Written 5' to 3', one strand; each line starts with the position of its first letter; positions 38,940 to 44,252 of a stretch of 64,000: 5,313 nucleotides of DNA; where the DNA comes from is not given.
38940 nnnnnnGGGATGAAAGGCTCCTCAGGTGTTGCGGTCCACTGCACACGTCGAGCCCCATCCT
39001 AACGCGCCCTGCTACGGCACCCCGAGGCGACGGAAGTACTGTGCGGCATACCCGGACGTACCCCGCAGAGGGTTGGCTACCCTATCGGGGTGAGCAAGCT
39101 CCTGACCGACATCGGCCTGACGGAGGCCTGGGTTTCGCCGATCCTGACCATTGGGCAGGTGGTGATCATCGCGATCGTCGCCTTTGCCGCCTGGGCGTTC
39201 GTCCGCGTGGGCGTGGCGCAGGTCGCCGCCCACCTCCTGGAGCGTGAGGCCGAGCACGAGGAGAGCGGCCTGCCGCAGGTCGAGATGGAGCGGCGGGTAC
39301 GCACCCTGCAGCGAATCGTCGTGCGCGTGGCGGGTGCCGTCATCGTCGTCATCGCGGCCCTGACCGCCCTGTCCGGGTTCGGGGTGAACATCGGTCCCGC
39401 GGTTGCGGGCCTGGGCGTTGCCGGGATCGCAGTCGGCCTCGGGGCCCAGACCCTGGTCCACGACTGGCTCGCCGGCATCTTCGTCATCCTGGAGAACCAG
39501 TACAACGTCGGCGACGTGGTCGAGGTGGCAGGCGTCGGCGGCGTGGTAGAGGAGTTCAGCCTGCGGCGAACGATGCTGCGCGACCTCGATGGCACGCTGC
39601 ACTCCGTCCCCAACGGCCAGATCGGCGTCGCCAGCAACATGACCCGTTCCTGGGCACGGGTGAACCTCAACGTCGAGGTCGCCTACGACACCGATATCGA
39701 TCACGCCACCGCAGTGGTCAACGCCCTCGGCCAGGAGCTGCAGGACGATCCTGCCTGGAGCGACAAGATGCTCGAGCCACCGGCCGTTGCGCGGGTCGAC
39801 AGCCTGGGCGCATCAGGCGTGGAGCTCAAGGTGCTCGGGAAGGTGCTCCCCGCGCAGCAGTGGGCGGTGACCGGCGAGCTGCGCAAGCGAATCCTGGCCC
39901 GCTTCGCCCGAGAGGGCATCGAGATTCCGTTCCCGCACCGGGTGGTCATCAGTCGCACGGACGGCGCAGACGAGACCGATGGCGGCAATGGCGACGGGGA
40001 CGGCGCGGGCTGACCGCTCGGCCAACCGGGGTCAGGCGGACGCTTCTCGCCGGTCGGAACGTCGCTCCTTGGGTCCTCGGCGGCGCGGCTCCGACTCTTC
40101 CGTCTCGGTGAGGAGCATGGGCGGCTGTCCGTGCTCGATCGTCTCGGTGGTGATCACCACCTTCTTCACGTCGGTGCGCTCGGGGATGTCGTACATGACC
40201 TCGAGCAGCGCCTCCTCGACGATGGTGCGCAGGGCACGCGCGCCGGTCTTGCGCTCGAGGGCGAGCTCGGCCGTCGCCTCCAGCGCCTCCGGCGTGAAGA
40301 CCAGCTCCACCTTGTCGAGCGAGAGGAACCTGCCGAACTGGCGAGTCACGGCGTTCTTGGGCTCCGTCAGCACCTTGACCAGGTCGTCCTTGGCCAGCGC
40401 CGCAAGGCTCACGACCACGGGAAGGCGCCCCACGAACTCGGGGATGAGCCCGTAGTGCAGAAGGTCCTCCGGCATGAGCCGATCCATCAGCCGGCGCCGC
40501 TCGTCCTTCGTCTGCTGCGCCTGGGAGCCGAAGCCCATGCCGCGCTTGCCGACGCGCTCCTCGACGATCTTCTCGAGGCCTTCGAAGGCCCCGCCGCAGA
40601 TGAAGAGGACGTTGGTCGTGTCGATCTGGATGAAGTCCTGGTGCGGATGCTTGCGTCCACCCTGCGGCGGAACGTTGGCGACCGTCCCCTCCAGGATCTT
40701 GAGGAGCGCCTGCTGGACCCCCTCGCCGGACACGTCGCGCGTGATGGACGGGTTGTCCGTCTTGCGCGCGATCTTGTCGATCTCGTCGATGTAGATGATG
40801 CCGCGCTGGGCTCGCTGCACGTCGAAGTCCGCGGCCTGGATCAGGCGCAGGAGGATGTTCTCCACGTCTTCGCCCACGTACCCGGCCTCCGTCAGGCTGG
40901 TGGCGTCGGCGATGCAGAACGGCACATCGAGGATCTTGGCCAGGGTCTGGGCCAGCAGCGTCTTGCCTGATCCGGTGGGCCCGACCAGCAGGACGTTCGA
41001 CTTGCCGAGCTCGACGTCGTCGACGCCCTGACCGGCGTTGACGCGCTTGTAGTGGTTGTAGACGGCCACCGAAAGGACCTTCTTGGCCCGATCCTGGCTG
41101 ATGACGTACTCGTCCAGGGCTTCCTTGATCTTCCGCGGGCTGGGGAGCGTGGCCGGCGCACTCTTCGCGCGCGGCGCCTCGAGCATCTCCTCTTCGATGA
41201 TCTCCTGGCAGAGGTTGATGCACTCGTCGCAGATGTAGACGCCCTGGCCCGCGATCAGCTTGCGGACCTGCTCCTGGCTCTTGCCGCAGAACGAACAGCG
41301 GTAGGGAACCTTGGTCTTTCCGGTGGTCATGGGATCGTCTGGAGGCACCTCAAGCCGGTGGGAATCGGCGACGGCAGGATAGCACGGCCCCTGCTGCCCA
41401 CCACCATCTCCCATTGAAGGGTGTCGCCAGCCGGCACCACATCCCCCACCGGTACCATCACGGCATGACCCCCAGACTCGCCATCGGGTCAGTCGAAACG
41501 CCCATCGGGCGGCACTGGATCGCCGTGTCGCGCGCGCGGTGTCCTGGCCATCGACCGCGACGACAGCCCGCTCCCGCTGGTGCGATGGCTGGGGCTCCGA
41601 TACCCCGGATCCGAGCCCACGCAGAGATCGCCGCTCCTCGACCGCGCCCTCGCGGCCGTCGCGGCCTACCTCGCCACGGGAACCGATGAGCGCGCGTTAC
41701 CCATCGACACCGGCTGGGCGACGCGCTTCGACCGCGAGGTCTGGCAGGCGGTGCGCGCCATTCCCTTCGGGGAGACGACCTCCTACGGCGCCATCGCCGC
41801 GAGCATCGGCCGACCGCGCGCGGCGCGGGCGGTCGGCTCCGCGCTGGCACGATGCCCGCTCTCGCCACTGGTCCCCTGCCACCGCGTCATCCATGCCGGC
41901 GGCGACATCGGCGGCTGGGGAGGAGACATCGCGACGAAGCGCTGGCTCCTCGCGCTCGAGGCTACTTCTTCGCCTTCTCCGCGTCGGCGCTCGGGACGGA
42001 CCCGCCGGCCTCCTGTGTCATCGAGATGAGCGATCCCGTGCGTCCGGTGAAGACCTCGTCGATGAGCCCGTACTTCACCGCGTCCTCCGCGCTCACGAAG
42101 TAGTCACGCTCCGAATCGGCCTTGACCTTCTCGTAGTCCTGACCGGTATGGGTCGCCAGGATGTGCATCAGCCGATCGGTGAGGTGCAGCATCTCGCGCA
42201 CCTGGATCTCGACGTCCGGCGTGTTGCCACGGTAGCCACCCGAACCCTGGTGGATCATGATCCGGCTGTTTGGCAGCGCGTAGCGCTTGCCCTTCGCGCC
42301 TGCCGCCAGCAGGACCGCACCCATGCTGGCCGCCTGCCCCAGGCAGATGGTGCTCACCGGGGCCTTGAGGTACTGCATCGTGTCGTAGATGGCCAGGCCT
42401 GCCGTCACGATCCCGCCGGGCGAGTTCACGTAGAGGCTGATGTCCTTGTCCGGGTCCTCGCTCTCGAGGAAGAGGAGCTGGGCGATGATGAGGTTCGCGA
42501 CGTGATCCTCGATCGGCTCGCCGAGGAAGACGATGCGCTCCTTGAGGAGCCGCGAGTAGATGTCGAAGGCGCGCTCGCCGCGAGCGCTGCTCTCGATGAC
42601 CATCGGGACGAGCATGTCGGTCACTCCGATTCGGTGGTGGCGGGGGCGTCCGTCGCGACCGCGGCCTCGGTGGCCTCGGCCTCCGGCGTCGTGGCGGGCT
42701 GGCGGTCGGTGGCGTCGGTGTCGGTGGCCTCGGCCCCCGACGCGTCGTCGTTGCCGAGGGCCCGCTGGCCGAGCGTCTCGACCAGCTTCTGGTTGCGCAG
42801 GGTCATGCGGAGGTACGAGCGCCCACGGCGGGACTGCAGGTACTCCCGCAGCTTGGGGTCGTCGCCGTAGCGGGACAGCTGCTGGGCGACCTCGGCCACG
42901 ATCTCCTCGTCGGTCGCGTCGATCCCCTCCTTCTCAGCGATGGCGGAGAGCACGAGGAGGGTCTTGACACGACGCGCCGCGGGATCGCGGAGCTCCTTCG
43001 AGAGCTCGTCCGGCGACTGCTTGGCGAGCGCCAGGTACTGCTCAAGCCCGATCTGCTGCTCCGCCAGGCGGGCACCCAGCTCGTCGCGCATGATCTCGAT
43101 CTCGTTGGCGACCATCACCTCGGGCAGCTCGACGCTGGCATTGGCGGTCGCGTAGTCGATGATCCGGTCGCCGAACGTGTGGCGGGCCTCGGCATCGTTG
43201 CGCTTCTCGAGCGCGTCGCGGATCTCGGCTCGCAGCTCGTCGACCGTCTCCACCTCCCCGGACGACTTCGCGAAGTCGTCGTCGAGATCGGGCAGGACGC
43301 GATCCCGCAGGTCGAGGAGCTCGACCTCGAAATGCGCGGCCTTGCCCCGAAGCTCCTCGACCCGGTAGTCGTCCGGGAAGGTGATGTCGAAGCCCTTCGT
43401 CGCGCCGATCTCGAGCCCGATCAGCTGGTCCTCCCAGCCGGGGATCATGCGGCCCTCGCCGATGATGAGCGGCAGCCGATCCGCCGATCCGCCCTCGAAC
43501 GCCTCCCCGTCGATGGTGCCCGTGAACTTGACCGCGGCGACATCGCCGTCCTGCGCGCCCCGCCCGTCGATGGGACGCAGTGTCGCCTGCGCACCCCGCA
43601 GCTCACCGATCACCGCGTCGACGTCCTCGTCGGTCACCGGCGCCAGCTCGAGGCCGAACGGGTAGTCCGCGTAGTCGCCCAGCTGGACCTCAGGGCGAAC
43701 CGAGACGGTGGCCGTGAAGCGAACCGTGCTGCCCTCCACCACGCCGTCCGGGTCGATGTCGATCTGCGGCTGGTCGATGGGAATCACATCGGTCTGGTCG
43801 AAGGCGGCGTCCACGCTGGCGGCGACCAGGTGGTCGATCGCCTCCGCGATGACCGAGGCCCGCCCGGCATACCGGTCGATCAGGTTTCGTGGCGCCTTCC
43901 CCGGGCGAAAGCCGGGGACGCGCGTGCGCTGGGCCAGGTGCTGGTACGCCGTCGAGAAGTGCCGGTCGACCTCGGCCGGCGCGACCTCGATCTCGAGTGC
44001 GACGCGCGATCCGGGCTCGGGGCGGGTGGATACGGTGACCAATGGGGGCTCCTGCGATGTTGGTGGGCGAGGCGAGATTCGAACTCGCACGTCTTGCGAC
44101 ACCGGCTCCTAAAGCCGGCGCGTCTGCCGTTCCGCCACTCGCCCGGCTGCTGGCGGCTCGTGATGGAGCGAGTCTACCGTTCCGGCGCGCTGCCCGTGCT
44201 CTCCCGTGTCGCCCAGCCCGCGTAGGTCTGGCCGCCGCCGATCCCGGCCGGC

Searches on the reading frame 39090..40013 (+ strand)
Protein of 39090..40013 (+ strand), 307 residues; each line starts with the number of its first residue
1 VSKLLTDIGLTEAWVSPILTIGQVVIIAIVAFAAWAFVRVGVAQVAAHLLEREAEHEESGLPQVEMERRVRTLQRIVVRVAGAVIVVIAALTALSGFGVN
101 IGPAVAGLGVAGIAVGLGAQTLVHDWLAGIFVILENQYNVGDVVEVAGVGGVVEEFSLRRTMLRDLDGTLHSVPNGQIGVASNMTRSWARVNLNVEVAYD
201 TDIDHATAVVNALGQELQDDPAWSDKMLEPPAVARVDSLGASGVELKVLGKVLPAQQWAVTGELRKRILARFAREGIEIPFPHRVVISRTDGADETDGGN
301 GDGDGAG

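Call 44: search_protein_families(library=pfam, proteins=[window:39090-40013:+], max_evalue=0.0001)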
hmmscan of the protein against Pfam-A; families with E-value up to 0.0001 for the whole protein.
window:39090-40013:+ (307 aa): 3 families
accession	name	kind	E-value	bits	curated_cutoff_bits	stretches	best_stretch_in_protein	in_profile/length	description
PF00924.24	MS_channel_2nd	-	1.7e-15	57.3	20.2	1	122-183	2-65/68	Mechanosensitive ion channel, beta-domain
PF21082.3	MS_channel_3rd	-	1.5e-12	48.2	21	1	191-279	1-88/88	Mechanosensitive ion channel MscS, C-terminal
PF21088.3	MS_channel_1st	-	4.6e-05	23.8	23.1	1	84-120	6-42/42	Mechanosensitive ion channel, transmembrane helices 2/3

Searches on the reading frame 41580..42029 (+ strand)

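Call 45: search_protein_families(library=pfam, proteins=[window:41580-42029:+], max_evalue=0.0001)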
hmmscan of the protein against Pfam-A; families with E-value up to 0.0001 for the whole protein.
window:41580-42029:+ (149 aa): 1 family
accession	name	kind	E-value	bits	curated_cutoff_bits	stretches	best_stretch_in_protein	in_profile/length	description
PF01035.26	DNA_binding_1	-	4.7e-32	110.1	27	1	50-128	2-80/81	6-O-methylguanine DNA methyltransferase, DNA binding domain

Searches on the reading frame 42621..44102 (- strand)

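Call 45: search_protein_families(library=pfam, proteins=[window:42621-44102:-], max_evalue=0.0001)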
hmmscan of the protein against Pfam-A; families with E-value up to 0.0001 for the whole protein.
window:42621-44102:- (493 aa): 3 families
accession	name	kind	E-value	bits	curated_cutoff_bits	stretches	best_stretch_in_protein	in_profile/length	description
PF05698.19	Trigger_C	-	5.3e-34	118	22.7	1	286-444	1-160/162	Bacterial trigger factor protein (TF) C-terminus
PF05697.18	Trigger_N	-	2.8e-33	115.6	22.2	1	27-167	6-143/144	Bacterial trigger factor protein (TF)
PF00254.34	FKBP_C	-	1.1e-13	51.7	21.1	1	183-263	5-94/94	FKBP-type peptidyl-prolyl cis-trans isomerase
